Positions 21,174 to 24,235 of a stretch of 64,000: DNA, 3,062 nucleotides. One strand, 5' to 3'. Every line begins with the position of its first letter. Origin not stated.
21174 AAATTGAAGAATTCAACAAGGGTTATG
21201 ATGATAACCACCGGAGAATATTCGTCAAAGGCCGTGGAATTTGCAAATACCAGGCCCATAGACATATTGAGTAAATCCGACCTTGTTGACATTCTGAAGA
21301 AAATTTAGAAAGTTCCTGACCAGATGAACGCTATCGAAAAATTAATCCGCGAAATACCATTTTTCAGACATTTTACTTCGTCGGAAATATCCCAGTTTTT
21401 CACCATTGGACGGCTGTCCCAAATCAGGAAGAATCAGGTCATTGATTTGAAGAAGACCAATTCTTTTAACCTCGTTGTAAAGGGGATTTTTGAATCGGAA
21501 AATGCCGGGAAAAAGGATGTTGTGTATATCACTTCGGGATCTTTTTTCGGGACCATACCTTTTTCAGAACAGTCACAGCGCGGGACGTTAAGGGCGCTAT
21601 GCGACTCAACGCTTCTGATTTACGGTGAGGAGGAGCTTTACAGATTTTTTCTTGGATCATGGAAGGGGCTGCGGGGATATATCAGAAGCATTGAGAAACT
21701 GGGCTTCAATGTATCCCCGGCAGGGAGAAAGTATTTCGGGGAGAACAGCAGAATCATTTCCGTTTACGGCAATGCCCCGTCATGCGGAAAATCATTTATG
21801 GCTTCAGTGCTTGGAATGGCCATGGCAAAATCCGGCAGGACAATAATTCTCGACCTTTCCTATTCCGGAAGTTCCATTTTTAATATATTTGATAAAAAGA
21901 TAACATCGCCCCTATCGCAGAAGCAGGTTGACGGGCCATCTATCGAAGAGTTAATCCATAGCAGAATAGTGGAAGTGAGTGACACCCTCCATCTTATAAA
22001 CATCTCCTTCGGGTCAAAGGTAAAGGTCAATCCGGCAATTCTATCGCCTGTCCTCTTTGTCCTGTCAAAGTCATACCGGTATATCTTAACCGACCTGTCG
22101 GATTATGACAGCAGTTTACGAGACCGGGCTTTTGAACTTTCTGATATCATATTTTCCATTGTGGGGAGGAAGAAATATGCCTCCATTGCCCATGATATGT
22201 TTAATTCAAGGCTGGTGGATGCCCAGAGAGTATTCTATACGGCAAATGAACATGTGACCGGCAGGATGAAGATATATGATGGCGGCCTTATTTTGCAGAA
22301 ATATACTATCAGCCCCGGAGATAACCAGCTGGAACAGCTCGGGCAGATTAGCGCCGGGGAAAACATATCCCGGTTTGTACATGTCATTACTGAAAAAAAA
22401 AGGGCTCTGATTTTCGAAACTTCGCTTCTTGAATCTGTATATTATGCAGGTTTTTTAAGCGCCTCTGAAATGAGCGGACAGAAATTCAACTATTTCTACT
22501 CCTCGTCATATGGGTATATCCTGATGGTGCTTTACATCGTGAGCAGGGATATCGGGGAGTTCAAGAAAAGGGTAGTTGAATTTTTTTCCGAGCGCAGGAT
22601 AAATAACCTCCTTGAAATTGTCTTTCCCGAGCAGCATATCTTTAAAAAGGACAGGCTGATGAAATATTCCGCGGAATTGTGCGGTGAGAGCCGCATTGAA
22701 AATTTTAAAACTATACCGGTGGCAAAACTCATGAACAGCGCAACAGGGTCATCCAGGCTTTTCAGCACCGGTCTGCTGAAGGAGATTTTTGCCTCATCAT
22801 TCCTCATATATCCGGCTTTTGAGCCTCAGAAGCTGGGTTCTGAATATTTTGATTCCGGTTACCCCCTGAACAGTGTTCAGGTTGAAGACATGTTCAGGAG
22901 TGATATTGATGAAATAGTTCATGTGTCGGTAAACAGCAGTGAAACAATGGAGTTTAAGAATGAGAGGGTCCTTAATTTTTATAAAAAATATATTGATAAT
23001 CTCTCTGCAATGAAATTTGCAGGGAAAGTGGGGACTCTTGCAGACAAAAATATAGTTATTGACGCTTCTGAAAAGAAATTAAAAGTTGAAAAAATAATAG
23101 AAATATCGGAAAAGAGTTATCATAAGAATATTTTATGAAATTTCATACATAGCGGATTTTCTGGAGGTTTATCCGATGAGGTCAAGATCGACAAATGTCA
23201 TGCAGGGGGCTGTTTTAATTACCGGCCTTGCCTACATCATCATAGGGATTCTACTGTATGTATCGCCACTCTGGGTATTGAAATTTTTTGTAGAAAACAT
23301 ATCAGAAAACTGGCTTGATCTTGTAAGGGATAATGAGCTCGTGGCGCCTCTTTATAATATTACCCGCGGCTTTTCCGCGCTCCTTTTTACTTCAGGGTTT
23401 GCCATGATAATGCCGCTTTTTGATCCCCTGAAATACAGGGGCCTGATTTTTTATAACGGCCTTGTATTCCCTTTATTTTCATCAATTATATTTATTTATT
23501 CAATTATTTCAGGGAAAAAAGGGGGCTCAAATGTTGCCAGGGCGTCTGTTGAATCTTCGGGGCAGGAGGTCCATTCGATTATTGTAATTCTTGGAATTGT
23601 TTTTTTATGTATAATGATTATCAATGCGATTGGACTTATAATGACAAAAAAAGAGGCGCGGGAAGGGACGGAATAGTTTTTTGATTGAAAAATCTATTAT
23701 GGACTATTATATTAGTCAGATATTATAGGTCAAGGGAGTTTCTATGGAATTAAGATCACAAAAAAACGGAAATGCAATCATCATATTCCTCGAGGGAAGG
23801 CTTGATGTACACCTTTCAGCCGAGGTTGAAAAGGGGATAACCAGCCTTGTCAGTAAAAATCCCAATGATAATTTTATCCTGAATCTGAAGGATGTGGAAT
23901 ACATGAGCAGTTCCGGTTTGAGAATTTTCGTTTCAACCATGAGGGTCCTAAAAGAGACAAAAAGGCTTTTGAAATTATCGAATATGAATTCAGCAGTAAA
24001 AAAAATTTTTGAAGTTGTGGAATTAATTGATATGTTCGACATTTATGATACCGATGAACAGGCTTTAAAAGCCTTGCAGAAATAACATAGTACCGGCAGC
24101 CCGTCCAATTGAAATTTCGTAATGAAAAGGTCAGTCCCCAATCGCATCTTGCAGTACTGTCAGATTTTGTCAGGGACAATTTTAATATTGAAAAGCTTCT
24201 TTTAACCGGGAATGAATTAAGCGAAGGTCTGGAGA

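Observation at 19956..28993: Tight 7-gene operon combining nuclease-fold, nucleotide-sensing, lipase-like, P-loop, STAS and ParB-like modules, with no function I can assign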

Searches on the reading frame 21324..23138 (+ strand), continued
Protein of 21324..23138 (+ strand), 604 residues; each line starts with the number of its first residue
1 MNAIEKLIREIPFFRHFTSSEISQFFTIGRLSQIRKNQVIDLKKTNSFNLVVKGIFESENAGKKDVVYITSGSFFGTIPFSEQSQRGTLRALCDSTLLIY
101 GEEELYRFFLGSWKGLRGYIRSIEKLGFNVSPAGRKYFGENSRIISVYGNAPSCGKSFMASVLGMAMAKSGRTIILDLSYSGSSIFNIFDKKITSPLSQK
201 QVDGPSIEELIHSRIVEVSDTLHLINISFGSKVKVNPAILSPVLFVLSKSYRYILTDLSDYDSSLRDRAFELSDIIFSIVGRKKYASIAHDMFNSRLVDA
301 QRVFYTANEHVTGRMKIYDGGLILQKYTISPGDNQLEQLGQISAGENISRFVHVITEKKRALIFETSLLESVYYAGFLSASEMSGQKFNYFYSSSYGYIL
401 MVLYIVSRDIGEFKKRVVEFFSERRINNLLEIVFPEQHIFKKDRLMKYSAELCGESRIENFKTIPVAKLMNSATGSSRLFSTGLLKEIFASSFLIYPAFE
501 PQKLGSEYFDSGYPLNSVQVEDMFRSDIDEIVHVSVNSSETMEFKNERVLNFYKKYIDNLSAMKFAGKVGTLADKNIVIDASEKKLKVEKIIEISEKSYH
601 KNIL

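Call 84: search_dna_similar(query=window:21324-23138:+, collection=phages, mode=protein, max_rows=5)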
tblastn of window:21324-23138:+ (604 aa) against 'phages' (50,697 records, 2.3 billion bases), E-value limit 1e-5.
No match.

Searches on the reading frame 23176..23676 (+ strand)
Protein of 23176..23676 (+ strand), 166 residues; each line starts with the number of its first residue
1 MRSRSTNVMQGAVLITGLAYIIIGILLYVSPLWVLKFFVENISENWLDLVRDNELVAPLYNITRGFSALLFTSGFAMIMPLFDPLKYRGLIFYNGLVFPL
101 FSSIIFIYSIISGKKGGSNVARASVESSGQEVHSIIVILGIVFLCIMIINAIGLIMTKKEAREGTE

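Call 4: search_protein_families(library=pfam, proteins=[window:23176-23676:+], max_evalue=0.01)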
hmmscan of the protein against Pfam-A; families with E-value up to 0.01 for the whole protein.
window:23176-23676:+ (166 aa): 0 families

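Call 5: search_protein_families(library=ncbifam, proteins=[window:23176-23676:+], max_evalue=0.01)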
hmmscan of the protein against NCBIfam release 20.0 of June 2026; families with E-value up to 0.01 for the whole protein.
window:23176-23676:+ (166 aa): 0 families

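Call 6: search_protein_families(library=padloc, proteins=[window:23176-23676:+], max_evalue=0.01)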
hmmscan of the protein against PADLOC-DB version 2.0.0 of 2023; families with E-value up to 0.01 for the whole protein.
window:23176-23676:+ (166 aa): 0 families

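Call 91: search_protein_families(library=pfam, alignment_id=A6, max_evalue=0.1)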
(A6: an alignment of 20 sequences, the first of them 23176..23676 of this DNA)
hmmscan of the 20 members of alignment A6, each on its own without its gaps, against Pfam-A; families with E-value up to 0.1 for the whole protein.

A. member 1, window:23176-23676:+ (166 aa): 2 families
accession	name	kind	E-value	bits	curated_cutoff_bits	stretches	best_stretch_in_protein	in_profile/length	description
PF14248.12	DUF4345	-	0.066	13.6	26.5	1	9-97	2-79/119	Domain of unknown function (DUF4345)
PF02674.22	Colicin_V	-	0.075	13.4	29.3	1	92-158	17-84/144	Colicin V production protein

B. families by the number of members that match (of 20 scanned): 11 families
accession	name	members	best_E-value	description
PF14248.12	DUF4345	5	0.00028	Domain of unknown function (DUF4345)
PF11167.13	DUF2953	2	0.034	Protein of unknown function (DUF2953)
PF03729.18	DUF308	2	0.057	Short repeat of unknown function (DUF308)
PF10161.14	DDDD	1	0.0013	Putative mitochondrial precursor protein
PF13393.11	tRNA-synt_His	1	0.0065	Histidyl-tRNA synthetase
PF15125.11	TMEM238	1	0.014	TMEM238 protein family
PF11174.13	DUF2970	1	0.017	Protein of unknown function (DUF2970)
PF14087.12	DUF4267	1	0.02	Domain of unknown function (DUF4267)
PF03203.19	MerC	1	0.025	MerC mercury resistance protein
PF16954.10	HRG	1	0.059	Haem-transporter, endosomal/lysosomal, haem-responsive gene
PF02674.22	Colicin_V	1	0.075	Colicin V production protein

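Call 92: search_solved_structures(query=A6, max_evalue=1)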
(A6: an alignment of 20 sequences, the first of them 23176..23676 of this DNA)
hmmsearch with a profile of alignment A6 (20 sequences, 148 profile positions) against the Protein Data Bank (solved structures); distinct sequences matched with E-value up to 1: 0.
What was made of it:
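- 23176..23676 (+): g3, 166 aa. Small polytopic membrane protein with a conserved PLFDPL(K/R)YRG motif, which I place in a cytoplasmic loop, and a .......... tail. Part of the invariant core. Only a weak DUF4345 hit in 5 of 20 orthologues (call 91) and no PDB hit (call 92).
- Tried and rejected: g3 profile searches gave only a weak DUF4345 hit and no structure (calls 91, 92).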

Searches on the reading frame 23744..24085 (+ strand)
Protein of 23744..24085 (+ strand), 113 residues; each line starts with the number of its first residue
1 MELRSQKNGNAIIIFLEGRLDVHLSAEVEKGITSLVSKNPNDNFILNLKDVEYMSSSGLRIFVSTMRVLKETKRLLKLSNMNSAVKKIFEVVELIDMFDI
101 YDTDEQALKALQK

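Call 4: search_protein_families(library=pfam, proteins=[window:23744-24085:+], max_evalue=0.01)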
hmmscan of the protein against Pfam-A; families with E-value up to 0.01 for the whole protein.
window:23744-24085:+ (113 aa): 2 families
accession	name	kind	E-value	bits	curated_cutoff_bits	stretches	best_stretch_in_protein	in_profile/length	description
PF01740.26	STAS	-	1.1e-17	64.2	22.6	1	5-107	4-106/106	STAS domain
PF13466.11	STAS_2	-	1.3e-05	25.7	29.2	1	16-92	3-77/80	STAS domain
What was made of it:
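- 23744..24085 (+): g4, 113 aa. SpoIIAA/RsbV-type STAS protein with conserved phosphorylatable Ser57 (SSSGL). Part of the invariant core. STAS at 1.1e-17 (call 4).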

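Call 5: search_protein_families(library=ncbifam, proteins=[window:23744-24085:+], max_evalue=0.01)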
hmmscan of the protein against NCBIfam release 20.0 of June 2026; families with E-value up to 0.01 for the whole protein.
window:23744-24085:+ (113 aa): 4 families
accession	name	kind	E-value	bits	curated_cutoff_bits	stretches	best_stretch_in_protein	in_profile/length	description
TIGR00377.1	ant_ant_sig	superfamily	4.1e-22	78.1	53.45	1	1-105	3-107/108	anti-sigma factor antagonist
TIGR02886.1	spore_II_AA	equivalog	2e-15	56.7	114.75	1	6-108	4-106/106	anti-sigma F factor antagonist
NF047705.1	slr1659_superfam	superfamily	0.0023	18.2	100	1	13-66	18-73/111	slr1659 superfamily regulator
NF002013.0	PRK00819.1-2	equivalog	0.0082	15.7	231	0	21-68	122-167/183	RNA 2'-phosphotransferase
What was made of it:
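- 23744..24085 (+): TIGR00377 scores 78.1 bits against a cut-off of 53.45 (call 5).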

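Call 6: search_protein_families(library=padloc, proteins=[window:23744-24085:+], max_evalue=0.01)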
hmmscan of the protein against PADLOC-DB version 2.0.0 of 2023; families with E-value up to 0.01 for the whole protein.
window:23744-24085:+ (113 aa): 0 families
